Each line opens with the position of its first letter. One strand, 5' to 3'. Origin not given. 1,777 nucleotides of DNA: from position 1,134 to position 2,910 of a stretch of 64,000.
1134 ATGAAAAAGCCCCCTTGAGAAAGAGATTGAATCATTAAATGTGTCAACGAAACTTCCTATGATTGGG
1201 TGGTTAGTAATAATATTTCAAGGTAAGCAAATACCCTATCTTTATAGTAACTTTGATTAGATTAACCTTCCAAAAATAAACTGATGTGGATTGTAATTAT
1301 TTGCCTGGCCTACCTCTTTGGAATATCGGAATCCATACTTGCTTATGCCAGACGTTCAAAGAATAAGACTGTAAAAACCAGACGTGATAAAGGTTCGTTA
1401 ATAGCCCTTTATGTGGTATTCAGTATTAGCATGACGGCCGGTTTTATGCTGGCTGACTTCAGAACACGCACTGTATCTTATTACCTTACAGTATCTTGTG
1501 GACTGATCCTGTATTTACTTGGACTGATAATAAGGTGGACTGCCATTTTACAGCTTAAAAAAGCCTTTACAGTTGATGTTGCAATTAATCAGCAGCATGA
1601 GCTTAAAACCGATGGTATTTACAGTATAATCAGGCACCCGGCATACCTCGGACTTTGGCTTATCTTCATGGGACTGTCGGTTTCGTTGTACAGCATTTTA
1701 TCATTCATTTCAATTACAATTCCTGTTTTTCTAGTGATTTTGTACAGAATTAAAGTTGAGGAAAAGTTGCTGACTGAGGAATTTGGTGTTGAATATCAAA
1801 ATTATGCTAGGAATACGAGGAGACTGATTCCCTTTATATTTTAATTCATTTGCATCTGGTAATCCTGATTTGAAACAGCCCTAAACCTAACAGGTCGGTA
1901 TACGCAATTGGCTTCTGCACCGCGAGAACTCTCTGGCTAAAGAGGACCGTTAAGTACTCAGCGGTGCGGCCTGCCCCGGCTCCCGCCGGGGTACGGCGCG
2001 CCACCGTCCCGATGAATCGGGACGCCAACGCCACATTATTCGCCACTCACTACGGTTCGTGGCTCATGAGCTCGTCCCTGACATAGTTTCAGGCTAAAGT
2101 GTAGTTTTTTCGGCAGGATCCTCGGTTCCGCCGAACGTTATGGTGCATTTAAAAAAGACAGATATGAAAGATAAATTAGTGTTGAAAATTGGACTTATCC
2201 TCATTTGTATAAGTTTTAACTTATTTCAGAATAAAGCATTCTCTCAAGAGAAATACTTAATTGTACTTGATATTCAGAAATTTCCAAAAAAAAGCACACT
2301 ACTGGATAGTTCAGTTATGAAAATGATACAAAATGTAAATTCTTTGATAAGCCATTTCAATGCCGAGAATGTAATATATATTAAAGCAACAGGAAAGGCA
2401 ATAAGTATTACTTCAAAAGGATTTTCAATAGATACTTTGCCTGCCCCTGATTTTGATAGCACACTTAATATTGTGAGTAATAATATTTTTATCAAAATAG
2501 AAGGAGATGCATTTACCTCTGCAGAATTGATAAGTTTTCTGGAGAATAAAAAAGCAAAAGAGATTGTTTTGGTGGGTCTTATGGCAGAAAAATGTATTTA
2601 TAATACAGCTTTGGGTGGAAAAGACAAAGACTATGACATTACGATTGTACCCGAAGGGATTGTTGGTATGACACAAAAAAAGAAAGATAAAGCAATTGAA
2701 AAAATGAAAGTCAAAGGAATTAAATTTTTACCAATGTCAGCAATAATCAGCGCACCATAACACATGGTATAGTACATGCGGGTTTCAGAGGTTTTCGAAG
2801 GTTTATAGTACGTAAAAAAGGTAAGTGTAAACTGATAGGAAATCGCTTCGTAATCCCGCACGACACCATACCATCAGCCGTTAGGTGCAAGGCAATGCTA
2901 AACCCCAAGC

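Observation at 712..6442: attC sites two to four times longer than canonical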

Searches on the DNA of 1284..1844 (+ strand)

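Call 41: search_rna_families(sources=[L031, L051, L001], threshold=evalue, max_evalue=0.1)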
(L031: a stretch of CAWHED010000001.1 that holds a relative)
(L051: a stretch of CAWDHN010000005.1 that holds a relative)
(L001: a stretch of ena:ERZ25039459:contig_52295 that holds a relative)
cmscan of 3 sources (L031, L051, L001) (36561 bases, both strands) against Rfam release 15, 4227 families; matches with E-value up to 0.1: 0.
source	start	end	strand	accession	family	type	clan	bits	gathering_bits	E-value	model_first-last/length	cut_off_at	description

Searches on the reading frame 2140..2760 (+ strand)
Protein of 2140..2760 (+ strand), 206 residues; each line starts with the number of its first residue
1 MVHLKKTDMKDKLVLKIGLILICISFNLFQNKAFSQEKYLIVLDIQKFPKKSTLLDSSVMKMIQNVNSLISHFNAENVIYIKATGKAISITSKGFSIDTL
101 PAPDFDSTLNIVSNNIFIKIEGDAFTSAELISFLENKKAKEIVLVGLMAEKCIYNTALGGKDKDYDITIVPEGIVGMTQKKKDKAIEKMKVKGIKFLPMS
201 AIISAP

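Call 15: search_protein_families(library=pfam, proteins=[window:2140-2760:+])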
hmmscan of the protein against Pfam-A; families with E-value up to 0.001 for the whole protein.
window:2140-2760:+ (206 aa): 1 family
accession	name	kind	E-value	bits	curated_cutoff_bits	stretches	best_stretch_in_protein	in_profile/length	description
PF00857.26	Isochorismatase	-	2.8e-16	60.5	27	1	40-193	3-167/175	Isochorismatase domain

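Call 92: find_encoding_contigs(protein=window:2140-2760:+, flank=10000, max_places=4)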
Protein window:2140-2760:+ (206 aa): no gene with exactly this product is on record in the collection.

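Call 93: find_encoding_contigs(protein=window:2164-2760:+, flank=10000, max_places=4)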
Protein window:2164-2760:+ (198 aa): no gene with exactly this product is on record in the collection.
